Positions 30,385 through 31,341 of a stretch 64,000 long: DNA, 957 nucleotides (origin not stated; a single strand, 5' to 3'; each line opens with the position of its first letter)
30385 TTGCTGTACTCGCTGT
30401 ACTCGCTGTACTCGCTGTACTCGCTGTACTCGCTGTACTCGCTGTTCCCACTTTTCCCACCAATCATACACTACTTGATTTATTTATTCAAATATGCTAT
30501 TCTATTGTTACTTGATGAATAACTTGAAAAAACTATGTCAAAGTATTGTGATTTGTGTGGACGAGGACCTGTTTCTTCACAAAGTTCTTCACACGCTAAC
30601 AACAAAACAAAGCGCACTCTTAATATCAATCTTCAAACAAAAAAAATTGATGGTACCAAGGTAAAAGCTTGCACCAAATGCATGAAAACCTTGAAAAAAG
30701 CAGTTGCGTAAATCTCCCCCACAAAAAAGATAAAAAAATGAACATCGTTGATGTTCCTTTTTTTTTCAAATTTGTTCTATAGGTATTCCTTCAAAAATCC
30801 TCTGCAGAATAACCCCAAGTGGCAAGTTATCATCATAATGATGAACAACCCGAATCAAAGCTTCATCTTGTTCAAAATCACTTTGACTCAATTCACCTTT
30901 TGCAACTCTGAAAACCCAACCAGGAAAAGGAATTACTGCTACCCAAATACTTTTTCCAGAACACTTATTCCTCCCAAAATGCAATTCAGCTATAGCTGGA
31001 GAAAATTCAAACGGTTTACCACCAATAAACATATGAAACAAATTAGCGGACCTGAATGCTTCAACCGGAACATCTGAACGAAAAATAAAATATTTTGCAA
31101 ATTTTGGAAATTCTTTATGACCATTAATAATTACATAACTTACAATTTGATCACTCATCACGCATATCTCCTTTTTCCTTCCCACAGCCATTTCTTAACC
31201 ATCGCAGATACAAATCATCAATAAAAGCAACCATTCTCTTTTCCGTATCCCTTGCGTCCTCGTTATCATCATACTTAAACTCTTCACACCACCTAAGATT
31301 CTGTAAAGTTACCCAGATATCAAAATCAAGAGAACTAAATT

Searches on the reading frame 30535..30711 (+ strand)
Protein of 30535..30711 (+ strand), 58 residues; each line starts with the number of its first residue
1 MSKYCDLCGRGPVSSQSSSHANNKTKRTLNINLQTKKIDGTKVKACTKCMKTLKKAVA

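Call 18: find_encoding_contigs(protein=window:30535-30711:+, flank=3000, max_places=10)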
Protein window:30535-30711:+ (58 aa): 24 contigs read that carry it; 8 places shown.
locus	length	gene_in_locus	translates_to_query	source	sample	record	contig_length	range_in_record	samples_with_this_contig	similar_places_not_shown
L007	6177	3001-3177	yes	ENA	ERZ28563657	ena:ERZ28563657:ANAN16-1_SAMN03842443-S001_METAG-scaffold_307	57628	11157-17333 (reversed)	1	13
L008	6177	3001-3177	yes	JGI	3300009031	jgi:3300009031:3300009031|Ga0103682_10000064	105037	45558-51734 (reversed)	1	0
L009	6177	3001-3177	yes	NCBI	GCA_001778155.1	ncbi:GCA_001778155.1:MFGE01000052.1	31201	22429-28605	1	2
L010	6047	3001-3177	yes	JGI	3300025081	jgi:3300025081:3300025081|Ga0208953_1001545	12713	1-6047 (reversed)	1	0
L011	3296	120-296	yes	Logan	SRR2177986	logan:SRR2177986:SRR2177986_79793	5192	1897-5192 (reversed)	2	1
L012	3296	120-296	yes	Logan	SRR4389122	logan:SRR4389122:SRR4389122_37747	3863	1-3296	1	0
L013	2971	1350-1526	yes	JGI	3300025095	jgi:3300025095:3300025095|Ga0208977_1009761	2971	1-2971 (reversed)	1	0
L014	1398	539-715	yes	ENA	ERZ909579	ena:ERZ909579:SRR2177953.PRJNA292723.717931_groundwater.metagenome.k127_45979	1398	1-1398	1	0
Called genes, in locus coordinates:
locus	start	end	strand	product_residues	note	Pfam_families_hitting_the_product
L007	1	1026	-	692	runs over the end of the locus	PF00009:GTP_EFTU, PF03144:GTP_EFTU_D2, PF22042:EF-G_D2, PF14492:EFG_III, PF16658:RF3_C (weak), PF03764:EFG_IV, PF00679:EFG_C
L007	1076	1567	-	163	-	PF00177:Ribosomal_S7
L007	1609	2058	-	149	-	PF00164:Ribosom_S12_S23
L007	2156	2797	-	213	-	PF02163:Peptidase_M50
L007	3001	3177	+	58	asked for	PF00830:Ribosomal_L28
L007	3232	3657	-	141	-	-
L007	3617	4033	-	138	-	-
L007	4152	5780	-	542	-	PF06977:SdiA-regulated (faint), PF13449:Phytase-like (weak)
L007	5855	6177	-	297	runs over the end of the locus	PF04294:VanW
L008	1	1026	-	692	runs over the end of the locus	PF00009:GTP_EFTU, PF03144:GTP_EFTU_D2, PF22042:EF-G_D2, PF14492:EFG_III, PF16658:RF3_C (weak), PF03764:EFG_IV, PF00679:EFG_C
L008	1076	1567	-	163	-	PF00177:Ribosomal_S7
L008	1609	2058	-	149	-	PF00164:Ribosom_S12_S23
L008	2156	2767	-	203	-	PF02163:Peptidase_M50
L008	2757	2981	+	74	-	-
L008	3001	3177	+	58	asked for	PF00830:Ribosomal_L28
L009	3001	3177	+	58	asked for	PF00830:Ribosomal_L28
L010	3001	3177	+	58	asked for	PF00830:Ribosomal_L28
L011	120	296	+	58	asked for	PF00830:Ribosomal_L28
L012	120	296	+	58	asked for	PF00830:Ribosomal_L28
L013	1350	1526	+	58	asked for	PF00830:Ribosomal_L28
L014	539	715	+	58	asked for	PF00830:Ribosomal_L28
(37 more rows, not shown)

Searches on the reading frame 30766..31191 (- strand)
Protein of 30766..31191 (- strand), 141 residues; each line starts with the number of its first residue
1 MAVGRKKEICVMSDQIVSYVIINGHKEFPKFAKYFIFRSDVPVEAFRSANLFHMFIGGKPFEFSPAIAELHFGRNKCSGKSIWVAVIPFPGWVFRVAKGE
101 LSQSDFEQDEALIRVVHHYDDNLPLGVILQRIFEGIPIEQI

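Call 62: search_protein_families(library=pfam, proteins=[window:30766-31191:-], max_evalue=0.1)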
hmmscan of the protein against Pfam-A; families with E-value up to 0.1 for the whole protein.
window:30766-31191:- (141 aa): 0 families

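Call 63: search_protein_families(library=padloc, proteins=[window:30766-31191:-], max_evalue=0.1)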
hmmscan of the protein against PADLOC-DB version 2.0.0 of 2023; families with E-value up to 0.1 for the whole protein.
window:30766-31191:- (141 aa): 0 families
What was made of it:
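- No candidate binding protein was identified: the neighbouring ORFs have no Pfam or PADLOC hits (calls 62, 63).
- Tried and rejected: Pfam and PADLOC scans of the two lineage-specific ORFs next to rpmB gave no hits (calls 62, 63).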
